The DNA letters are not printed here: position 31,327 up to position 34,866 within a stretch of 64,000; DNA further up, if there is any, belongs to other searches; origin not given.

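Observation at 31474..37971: Extraordinarily long FliK homologue (2165 aa), about five times the usual size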

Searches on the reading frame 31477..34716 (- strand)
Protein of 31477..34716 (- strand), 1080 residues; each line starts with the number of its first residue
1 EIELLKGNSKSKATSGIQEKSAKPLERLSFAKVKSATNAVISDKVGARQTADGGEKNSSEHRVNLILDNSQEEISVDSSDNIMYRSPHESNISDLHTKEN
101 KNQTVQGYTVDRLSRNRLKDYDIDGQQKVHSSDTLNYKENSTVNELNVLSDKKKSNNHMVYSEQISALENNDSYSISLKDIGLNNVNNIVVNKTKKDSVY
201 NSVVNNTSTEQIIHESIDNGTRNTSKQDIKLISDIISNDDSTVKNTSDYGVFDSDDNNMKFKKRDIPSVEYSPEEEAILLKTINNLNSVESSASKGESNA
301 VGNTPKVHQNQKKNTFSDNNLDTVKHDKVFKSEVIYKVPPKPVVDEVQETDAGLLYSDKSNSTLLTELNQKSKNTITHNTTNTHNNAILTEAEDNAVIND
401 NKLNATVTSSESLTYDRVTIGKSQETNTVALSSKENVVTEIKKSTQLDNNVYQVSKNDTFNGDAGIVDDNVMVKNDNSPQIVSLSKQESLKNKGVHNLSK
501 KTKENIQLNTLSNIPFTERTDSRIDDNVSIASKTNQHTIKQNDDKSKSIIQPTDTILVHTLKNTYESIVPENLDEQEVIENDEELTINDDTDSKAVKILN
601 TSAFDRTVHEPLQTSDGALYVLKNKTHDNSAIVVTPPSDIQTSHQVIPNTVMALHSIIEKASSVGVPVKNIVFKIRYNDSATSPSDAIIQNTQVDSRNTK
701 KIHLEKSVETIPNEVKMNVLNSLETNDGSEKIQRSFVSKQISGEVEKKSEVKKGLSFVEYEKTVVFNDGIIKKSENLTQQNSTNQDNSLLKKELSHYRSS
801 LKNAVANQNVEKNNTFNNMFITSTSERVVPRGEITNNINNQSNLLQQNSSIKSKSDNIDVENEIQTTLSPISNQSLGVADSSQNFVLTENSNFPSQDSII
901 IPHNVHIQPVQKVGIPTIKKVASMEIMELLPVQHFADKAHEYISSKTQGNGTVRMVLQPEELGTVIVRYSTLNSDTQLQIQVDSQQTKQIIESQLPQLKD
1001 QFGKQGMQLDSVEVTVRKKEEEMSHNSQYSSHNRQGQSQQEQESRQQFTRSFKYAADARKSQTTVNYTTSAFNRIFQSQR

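Call 49: predict_structure(alignment_id=A4)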
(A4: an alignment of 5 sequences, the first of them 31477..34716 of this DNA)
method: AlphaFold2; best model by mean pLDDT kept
length: 1080 residues; sequences in the alignment: 5
mean_pLDDT: 32.2   pTM: 0.25
mean pLDDT of the five models: 32.2, 32.1, 27.4, 26.8, 25.2
residues with pLDDT >= 90: 0; 70-90: 25; 50-70: 101; < 50: 954
segments of 3 or more residues with pLDDT < 50: 1-611, 614-616, 625-629, 638-647, 661-667, 670-672, 676-930, 947-951, 1020-1035, 1047-1080
pLDDT, mean of each block of 10 residues (from residue 1): 36 28 26 24 27 27 26 24 28 26 26 27 26 28 27 26 26 25 28 27 27 25 25 27 26 26 29 29 28 25 26 27 26 28 29 27 24 27 28 28 26 26 25 26 26 26 26 29 25 28 25 25 24 25 26 24 25 26 25 25 36 49 51 49 45 54 47 44 29 27 25 26 26 25 27 24 25 27 29 30 28 26 28 25 26 25 27 28 25 28 33 30 32 62 55 55 60 63 68 72 70 69 38 47 50 44 39 35
secondary structure, 60 per line:
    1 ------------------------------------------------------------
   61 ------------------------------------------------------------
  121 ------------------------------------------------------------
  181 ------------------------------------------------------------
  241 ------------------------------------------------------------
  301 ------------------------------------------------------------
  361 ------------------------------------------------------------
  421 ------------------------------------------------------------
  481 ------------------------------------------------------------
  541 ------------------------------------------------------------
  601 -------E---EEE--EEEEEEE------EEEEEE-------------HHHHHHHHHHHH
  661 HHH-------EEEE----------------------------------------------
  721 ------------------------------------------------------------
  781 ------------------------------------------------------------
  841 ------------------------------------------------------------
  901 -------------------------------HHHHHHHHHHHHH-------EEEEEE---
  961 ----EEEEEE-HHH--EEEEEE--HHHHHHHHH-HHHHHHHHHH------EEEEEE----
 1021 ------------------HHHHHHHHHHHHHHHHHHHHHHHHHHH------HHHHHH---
elements in order (helices of 4 or more, strands of 3 or more residues): E612-614 E617-623 E630-635 H649-663 E671-674 H932-944 E952-957 E965-970 E977-982 H985-993 H995-1004 E1011-1016 H1039-1065 H1072-1077

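Call 56: fold_search(model_id=the predicted structure, library=pdb)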
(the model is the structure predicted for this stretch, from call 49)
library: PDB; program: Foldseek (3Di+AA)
matches with E <= 10: 1078; with E <= 0.001: 2
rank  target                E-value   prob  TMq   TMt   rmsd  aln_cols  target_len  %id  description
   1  5cuk                  2.3e-04  1.00  0.07  0.72   2.8        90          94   11  Crystal structure of the PscP SS domain (released 2015-12-02)
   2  2rrl_MODEL_1_A        7.6e-04  1.00  0.08  0.39  21.5       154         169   19  Solution structure of the C-terminal domain of the FliK (released 2011-05-18)
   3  7yne_F                1.3e-02  0.99  0.06  0.37   8.4       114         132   13  Crystal structure of fragmin domain-1 (1-160) in complex with G-form actin (released 2022-10-26)
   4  5ms2_A                4.2e-02  0.84  0.06  0.14   6.8       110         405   14  Crystal structure of the Legionella pneumophila effector protein RavZ in complex with human LC3B (released 2017-04-19)
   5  8a3v_D                5.0e-02  0.97  0.05  0.32  11.2       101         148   18  Crystal structure of the Vibrio cholerae replicative helicase (VcDnaB) in complex with its loader protein (VcDciA) (released 2023-02-15)
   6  6i4j_G                6.0e-02  0.96  0.06  0.40   6.1        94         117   15  Crystal Structure of Plasmodium falciparum actin I (F54Y mutant) in the Mg-ADP state (released 2019-06-26)
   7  8a3v_C                6.8e-02  0.96  0.06  0.34  10.1       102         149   17  Crystal structure of the Vibrio cholerae replicative helicase (VcDnaB) in complex with its loader protein (VcDciA) (released 2023-02-15)
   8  3w5y_B                6.8e-02  0.69  0.05  0.39   8.1        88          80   17  MamM-CTD (released 2014-04-16)
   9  9if2_B                6.8e-02  0.47  0.04  0.37  13.4        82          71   12  ZnT1 CTD regulation (released 2025-09-17)
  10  9if2_E                7.2e-02  0.51  0.04  0.37  13.5        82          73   11  ZnT1 CTD regulation (released 2025-09-17)
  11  9if2_C                7.2e-02  0.51  0.04  0.36   7.3        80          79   12  ZnT1 CTD regulation (released 2025-09-17)
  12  7ubx_A                7.6e-02  0.92  0.05  0.14   4.3        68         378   10  Structure of a pore forming fragment of Clostridium difficile toxin A in complex with VHH AA6 (released 2022-11-16)
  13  9if2_A                1.0e-01  0.44  0.04  0.36   7.3        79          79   11  ZnT1 CTD regulation (released 2025-09-17)
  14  6i4l_G                1.2e-01  0.82  0.05  0.35   6.3        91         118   18  Crystal Structure of Plasmodium falciparum actin I (G115A mutant) in the Mg-K-ATP/ADP state (released 2019-06-26)
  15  6i4g_G                1.2e-01  0.82  0.05  0.34   6.4        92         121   17  Crystal Structure of Plasmodium falciparum actin I (H74Q) in the Mg-K-ATP state (released 2019-06-26)
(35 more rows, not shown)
